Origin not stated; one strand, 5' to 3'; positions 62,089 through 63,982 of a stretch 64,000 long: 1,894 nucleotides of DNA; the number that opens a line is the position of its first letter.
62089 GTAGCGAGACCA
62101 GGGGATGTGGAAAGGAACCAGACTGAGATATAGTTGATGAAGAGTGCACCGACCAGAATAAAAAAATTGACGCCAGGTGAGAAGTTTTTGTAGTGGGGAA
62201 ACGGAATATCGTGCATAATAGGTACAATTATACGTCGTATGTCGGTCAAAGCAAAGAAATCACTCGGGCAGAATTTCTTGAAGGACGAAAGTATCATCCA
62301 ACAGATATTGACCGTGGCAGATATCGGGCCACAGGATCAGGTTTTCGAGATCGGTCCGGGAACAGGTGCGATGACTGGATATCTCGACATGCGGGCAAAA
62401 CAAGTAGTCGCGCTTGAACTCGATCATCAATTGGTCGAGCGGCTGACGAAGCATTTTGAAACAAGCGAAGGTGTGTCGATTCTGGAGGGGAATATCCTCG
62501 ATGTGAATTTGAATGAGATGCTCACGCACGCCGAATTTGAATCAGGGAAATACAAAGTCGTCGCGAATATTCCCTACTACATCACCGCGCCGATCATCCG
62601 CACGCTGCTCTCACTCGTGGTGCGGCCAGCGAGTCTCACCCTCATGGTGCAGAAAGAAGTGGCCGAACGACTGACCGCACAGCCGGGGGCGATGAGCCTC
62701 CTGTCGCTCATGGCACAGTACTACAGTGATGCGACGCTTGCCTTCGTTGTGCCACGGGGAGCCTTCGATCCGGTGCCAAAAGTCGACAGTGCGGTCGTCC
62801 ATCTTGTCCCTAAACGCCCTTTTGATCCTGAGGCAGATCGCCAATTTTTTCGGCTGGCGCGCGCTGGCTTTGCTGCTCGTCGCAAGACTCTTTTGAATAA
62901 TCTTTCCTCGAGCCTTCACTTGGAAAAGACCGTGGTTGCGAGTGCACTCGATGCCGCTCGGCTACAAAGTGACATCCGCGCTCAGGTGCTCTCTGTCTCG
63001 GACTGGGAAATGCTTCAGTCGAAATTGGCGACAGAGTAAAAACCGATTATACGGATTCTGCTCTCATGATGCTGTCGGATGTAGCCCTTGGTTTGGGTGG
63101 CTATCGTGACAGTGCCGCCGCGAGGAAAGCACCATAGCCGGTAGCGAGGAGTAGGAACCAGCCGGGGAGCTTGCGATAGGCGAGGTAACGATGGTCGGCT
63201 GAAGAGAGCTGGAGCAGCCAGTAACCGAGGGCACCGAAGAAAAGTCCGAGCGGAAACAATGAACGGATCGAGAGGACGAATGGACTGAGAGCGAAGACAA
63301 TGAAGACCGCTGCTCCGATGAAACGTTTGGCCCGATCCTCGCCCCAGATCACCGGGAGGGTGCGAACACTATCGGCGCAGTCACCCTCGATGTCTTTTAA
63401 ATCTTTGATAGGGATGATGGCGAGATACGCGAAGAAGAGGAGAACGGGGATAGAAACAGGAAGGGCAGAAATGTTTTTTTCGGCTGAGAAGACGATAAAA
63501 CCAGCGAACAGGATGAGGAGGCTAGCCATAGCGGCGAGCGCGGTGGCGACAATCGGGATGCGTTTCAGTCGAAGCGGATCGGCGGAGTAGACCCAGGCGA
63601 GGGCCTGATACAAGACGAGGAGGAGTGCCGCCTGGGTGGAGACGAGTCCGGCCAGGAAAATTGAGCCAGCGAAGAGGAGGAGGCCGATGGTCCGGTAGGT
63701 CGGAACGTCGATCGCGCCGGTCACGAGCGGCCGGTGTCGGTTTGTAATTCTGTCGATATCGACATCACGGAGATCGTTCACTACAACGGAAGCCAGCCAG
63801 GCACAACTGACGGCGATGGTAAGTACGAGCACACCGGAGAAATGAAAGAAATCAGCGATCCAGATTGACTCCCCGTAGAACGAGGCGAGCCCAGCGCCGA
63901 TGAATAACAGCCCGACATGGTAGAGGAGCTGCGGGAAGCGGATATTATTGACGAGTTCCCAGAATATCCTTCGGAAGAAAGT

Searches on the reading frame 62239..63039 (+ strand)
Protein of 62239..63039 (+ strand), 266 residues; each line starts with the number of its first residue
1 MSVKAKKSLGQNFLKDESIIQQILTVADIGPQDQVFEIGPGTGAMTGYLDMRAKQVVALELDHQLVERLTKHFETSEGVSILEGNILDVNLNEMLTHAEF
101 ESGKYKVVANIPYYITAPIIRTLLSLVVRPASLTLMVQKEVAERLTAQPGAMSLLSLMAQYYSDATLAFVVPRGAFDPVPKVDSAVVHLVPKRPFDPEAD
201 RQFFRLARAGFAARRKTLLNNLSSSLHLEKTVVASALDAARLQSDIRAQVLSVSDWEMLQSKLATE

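Call 12: search_protein_families(library=pfam, proteins=[window:62239-63036:+], max_evalue=0.001)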
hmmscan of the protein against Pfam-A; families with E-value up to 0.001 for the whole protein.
window:62239-63036:+ (266 aa): 3 families
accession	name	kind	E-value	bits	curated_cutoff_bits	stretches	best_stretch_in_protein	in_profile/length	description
PF00398.26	RrnaAD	-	4.3e-60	203.5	24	1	4-255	3-259/263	Ribosomal RNA adenine dimethylase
PF08241.18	Methyltransf_11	-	0.0002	22.3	21.2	1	37-92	2-57/95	Methyltransferase domain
PF13649.12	Methyltransf_25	-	0.00049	21.2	27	1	35-92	1-61/97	Methyltransferase domain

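Call 81: find_encoding_contigs(protein=window:62239-63039:+, flank=10000, max_places=2)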
Protein window:62239-63039:+ (266 aa): 3 contigs read that carry it; 2 places shown.
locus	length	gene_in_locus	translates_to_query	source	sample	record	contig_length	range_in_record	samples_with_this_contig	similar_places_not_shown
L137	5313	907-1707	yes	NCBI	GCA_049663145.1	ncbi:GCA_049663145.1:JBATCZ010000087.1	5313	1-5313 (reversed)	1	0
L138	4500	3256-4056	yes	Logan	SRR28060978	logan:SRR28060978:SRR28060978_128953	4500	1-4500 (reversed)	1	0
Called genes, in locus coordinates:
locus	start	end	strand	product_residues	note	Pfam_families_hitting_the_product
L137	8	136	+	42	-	PF03330:DPBB_1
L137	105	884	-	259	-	-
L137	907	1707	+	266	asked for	PF00398:RrnaAD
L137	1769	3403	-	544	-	PF01040:UbiA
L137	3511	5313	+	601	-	PF00580:UvrD-helicase, PF13245:AAA_19, PF01443:Viral_helicase1 (faint), PF13361:UvrD_C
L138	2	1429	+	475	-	?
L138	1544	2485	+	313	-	PF03990:DUF348 (weak), PF07501:G5, PF03330:DPBB_1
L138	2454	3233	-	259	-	-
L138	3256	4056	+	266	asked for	PF00398:RrnaAD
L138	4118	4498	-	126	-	?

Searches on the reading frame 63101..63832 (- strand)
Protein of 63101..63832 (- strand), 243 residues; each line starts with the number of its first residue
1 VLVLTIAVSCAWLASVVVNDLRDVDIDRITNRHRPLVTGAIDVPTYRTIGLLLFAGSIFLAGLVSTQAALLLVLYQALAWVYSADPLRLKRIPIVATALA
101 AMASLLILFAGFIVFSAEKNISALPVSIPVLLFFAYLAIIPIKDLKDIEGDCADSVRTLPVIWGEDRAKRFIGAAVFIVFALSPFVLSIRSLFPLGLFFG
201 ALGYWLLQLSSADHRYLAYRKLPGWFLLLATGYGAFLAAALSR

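Call 12: search_protein_families(library=pfam, proteins=[window:63101-63832:-], max_evalue=0.001)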
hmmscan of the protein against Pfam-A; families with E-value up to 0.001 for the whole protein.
window:63101-63832:- (243 aa): 1 family
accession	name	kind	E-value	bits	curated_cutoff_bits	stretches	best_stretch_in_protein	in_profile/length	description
PF01040.23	UbiA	-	6.1e-32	111.3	34.2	1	2-208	23-227/250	UbiA prenyltransferase family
